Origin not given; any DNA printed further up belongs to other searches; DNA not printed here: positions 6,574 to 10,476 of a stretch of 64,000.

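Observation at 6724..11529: Giant ~1,600-aa fusion: HD phosphohydrolase + HEAT-like solenoid + NadD/CoaD-type nucleotidyltransferase + GNAT-like segment + PRPP-type phosphoribosyltransferase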

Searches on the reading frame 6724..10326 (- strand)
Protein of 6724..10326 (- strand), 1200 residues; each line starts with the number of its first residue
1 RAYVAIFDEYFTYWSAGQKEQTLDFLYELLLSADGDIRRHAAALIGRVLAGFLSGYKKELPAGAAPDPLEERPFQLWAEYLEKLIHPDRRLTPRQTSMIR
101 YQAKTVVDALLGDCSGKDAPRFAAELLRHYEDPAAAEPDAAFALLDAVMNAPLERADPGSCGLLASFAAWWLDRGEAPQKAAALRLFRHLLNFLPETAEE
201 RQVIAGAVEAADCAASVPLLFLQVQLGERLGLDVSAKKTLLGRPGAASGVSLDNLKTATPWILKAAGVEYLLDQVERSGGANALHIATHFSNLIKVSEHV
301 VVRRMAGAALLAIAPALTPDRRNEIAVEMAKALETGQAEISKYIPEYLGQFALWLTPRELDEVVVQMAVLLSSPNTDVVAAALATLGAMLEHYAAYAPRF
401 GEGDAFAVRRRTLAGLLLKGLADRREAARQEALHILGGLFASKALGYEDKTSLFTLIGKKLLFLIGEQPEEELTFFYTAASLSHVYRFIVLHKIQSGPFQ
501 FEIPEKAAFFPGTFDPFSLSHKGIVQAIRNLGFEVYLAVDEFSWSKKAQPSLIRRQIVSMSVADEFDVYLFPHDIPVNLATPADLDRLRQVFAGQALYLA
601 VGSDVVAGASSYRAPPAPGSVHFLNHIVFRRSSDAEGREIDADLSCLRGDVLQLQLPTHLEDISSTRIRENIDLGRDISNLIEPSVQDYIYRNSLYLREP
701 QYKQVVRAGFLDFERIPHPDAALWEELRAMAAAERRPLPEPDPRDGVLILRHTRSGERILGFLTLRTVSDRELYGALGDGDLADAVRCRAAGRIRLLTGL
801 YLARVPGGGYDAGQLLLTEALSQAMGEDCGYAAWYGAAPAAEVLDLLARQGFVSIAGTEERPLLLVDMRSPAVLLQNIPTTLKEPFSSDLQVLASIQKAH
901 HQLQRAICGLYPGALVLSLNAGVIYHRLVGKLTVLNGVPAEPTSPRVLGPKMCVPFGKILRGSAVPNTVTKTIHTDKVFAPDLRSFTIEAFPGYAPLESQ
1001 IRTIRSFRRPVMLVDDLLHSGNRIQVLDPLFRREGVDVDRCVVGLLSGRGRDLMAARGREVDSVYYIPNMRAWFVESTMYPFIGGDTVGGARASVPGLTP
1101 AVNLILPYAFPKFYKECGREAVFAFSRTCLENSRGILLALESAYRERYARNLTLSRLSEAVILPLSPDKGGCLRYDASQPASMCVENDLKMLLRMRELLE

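Call 25: search_protein_representatives(protein=window:6724-10326:-)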
Query: 1200 residues. Proteins with E-value up to 0.001 (for the whole library): 934; up to 1e-10: 637; up to 1e-30: 308. The best 150 are listed.
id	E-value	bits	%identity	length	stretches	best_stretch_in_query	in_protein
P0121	0.0e+00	1782.7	68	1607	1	1-1200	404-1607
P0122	0.0e+00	1217.8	50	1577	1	1-1194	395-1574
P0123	0.0e+00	1186.5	50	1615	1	1-1198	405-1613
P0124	0.0e+00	1157.8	48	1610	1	1-1198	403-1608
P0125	0.0e+00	1151.3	48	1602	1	1-1197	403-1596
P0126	0.0e+00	1103.9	48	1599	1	1-1199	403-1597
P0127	0.0e+00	1094.3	49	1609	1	1-1197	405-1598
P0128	0.0e+00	1073.4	45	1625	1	1-1196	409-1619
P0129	0.0e+00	1066.6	47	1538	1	1-1198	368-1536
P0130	4.1e-298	1008.2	44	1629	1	1-1199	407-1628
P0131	1.5e-290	983.2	45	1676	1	1-1196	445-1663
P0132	4.1e-288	975.1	51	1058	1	240-1197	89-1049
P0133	1.2e-286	970.2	45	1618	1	1-1199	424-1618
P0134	1.0e-276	937.4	44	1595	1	1-1194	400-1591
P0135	1.8e-273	926.6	39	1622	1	1-1198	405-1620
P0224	3.3e-125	435.6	34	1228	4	800-1195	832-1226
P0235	1.0e-111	390.9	32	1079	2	866-1195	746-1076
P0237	7.6e-110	384.7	34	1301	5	816-1185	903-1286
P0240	1.7e-106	373.6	33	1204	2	845-1169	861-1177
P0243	7.0e-104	365.0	33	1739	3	248-703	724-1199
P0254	2.0e-92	327.0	31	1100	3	810-1196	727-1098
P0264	3.1e-85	303.2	33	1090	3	786-1172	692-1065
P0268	4.2e-84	299.5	32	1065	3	845-1197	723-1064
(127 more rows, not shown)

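Call 50: search_protein_families(library=pfam, proteins=[P0235, P0254, P0264, P0268, P0224, P0237, P0240, P0243], max_evalue=0.01)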
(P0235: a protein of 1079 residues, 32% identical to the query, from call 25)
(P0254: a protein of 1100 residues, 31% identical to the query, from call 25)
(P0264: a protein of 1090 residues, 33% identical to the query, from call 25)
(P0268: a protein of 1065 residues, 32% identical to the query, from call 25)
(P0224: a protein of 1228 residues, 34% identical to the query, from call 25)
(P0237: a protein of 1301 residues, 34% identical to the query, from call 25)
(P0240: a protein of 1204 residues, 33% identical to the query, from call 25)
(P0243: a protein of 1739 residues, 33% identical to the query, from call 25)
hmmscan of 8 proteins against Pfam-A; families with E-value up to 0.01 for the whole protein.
P0235 (1079 aa): 1 family
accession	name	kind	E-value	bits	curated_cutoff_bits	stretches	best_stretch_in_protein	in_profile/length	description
PF01467.32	CTP_transf_like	-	2.2e-05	25.1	21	1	470-625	1-131/133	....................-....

P0254 (1100 aa): 0 families

P0264 (1090 aa): 0 families

P0268 (1065 aa): 0 families

P0224 (1228 aa): 0 families

P0237 (1301 aa): 1 family
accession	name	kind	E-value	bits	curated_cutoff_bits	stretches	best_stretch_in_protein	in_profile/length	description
PF01467.32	CTP_transf_like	-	2.2e-05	25.1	21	1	597-697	1-94/133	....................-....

P0240 (1204 aa): 0 families

P0243 (1739 aa): 1 family
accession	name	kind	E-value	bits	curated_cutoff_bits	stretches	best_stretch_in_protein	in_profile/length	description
PF01467.32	CTP_transf_like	-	5.4e-06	27.1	21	1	987-1166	3-132/133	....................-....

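Call 68: find_encoding_contigs(protein=P0264, flank=8000, max_places=3)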
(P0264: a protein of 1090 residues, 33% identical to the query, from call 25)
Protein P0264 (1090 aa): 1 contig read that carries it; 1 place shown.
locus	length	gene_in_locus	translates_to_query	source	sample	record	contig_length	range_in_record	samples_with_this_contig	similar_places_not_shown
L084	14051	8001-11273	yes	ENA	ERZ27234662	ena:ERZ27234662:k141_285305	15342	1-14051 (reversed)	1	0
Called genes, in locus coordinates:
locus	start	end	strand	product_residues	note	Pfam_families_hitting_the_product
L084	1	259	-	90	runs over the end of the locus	PF13740:ACT_6, PF01842:ACT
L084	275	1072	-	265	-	PF00753:Lactamase_B, PF23023:Anti-Pycsar_Apyc1 (weak), PF12706:Lactamase_B_2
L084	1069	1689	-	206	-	PF01121:CoaE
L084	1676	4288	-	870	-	PF02739:5_3_exonuc_N, PF01367:5_3_exonuc, PF22619:DNA_polI_exo1, PF00476:DNA_pol_A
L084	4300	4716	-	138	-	PF13490:zf-HC2 (weak)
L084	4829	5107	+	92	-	-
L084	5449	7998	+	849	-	PF01326:PPDK_N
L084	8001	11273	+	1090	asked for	-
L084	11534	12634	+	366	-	PF02463:SMC_N (faint), PF00005:ABC_tran, PF17912:OB_MalK, PF08402:TOBE_2 (weak)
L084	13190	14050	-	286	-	?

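Call 69: find_encoding_contigs(protein=P0235, flank=8000, max_places=3)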
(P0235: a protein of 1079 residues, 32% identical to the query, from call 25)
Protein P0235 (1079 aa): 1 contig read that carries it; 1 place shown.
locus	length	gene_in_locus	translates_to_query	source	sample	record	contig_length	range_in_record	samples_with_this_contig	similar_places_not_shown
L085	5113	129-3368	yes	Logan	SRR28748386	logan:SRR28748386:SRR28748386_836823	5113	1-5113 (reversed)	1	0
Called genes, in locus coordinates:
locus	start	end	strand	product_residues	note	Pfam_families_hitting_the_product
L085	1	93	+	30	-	?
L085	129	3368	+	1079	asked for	PF01467:CTP_transf_like (faint)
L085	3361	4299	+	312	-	PF00056:Ldh_1_N (weak)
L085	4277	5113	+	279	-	?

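Call 70: search_protein_families(library=pfam, proteins=[L084:5449-7998:+, L084:8001-11273:+, L085:3361-4299:+], max_evalue=0.1)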
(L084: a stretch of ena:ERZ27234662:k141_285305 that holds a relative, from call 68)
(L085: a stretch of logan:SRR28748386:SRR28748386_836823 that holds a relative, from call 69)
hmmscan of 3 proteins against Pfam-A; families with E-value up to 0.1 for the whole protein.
L084:5449-7998:+ (849 aa): 2 families
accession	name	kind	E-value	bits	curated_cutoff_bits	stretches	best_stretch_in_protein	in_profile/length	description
PF01326.24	PPDK_N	-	1.3e-39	136.8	27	1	279-656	3-323/328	Pyruvate phosphate dikinase, AMP/ATP-binding domain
PF10483.15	Elong_Iki1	-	0.047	13.7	22.5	0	28-105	28-104/292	Elongator subunit Iki1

L084:8001-11273:+ (1090 aa): 0 families

L085:3361-4299:+ (312 aa): 1 family
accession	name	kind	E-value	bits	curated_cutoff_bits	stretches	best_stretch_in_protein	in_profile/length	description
PF00056.29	Ldh_1_N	-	6.9e-06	26.6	27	1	29-174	2-141/141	lactate/malate dehydrogenase, NAD binding domain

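Call 72: find_encoding_contigs(protein=P0254, flank=6000, max_places=2)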
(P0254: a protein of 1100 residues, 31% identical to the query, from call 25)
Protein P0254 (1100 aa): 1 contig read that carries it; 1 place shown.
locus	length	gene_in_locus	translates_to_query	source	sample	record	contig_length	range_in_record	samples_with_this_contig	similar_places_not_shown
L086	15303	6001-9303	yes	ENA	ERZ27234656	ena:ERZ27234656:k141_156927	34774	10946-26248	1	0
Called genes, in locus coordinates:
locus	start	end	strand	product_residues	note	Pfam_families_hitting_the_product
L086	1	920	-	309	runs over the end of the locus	PF00126:HTH_1, PF13556:HTH_30 (weak), PF03466:LysR_substrate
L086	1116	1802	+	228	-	PF03737:RraA-like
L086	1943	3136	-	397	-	PF00155:Aminotran_1_2, PF01041:DegT_DnrJ_EryC1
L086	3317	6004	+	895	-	PF01326:PPDK_N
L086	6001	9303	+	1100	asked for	-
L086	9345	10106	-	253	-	PF00392:GntR (faint), PF08220:HTH_DeoR, PF08279:HTH_11 (weak), PF00455:DeoRC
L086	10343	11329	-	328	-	PF00248:Aldo_ket_red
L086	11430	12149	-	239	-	PF00005:ABC_tran, PF13304:AAA_21 (faint)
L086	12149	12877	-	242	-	PF13476:AAA_23 (weak), PF00005:ABC_tran, PF12399:BCA_ABC_TP_C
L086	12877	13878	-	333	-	PF02653:BPD_transp_2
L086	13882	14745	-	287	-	PF02653:BPD_transp_2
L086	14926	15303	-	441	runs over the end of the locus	PF13433:Peripla_BP_5, PF13458:Peripla_BP_6, PF01094:ANF_receptor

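Call 73: find_encoding_contigs(protein=P0268, flank=6000, max_places=2)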
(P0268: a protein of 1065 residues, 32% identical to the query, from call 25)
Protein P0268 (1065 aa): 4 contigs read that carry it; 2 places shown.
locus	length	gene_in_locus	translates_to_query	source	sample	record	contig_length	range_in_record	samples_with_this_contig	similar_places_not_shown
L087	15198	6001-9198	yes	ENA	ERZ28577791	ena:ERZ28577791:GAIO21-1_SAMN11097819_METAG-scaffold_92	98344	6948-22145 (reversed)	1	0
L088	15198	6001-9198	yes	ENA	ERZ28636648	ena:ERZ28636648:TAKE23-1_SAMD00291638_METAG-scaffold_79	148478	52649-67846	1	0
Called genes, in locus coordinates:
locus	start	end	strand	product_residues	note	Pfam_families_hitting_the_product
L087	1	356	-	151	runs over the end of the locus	PF03788:LrgA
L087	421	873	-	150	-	PF01894:YjbQ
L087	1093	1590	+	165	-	-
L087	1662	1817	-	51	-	PF00301:Rubredoxin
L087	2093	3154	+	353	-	PF13515:FUSC_2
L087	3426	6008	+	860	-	PF01326:PPDK_N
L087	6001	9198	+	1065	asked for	-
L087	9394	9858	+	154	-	PF00011:HSP20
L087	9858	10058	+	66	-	-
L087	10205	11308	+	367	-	PF00480:ROK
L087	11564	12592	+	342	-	PF08240:ADH_N, PF00107:ADH_zinc_N, PF13602:ADH_zinc_N_2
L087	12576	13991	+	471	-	PF07690:MFS_1, PF13347:MFS_2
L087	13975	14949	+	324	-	PF00294:PfkB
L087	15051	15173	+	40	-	-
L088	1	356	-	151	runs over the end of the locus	PF03788:LrgA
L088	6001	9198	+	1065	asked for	-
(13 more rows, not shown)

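Call 91: find_encoding_contigs(protein=P0240, flank=6000, max_places=2)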
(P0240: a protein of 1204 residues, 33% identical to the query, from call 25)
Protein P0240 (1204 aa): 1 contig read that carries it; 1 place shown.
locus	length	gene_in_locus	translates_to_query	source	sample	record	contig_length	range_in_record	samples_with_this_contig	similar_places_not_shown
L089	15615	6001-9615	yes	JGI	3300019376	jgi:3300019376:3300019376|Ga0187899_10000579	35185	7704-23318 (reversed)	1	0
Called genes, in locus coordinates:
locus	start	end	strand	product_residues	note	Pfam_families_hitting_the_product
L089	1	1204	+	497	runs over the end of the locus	PF00501:AMP-binding, PF13193:AMP-binding_C (weak)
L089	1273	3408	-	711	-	PF00912:Transgly, PF00905:Transpeptidase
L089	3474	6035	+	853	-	PF01326:PPDK_N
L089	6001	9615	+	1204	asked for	-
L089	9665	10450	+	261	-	PF20772:TACO1_YebC_N, PF01709:Transcrip_reg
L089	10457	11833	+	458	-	PF17820:PDZ_6, PF19238:Radical_SAM_2, PF04459:DUF512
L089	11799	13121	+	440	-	PF00009:GTP_EFTU (weak), PF01926:MMR_HSR1, PF02421:FeoB_N, PF00009:GTP_EFTU, PF01926:MMR_HSR1, PF02421:FeoB_N, PF04548:AIG1, PF14714:KH_dom-like, +7 more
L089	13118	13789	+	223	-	PF02660:G3P_acyltransf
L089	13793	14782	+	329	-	PF01210:NAD_Gly3P_dh_N, PF03807:F420_oxidored (weak), PF07479:NAD_Gly3P_dh_C, PF20618:GPD_NAD_C_bact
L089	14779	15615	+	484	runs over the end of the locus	PF00488:MutS_V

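Call 92: find_encoding_contigs(protein=P0224, flank=6000, max_places=2)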
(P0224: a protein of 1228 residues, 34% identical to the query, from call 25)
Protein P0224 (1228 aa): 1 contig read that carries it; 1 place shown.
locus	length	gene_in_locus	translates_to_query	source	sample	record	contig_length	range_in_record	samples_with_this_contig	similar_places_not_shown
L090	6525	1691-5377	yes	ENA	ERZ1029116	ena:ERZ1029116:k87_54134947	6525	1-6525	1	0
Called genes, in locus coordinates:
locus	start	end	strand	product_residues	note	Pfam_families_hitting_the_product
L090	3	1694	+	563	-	?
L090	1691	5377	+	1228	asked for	-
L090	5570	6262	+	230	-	PF04012:PspA_IM30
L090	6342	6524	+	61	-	?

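Call 93: find_encoding_contigs(protein=P0237, flank=6000, max_places=2)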
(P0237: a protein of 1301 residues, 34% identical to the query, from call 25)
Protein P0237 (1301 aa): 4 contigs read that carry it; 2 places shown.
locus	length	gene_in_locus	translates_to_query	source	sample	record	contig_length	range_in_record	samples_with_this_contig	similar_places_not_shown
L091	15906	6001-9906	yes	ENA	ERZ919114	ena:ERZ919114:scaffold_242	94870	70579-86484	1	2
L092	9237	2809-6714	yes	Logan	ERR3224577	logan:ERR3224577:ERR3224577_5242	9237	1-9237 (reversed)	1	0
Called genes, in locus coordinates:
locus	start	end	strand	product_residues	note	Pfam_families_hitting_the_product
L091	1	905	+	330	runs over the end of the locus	PF04055:Radical_SAM, PF06968:BATS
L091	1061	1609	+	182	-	PF02632:BioY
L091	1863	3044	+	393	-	PF02786:CPSase_L_D2 (weak)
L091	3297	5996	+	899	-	PF01326:PPDK_N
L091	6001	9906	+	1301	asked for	PF01467:CTP_transf_like (faint)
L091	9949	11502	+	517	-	PF11738:DUF3298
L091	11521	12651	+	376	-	PF01264:Chorismate_synt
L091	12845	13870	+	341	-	PF00226:DnaJ, PF01556:DnaJ_C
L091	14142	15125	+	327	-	PF00892:EamA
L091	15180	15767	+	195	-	PF02659:Mntp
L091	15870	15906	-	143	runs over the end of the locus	PF01842:ACT, PF13291:ACT_4 (faint), PF19571:ACT_8, PF22629:ACT_AHAS_ss (weak)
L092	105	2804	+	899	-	PF01326:PPDK_N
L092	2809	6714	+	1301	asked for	PF01467:CTP_transf_like (faint)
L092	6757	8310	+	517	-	PF11738:DUF3298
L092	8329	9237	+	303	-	?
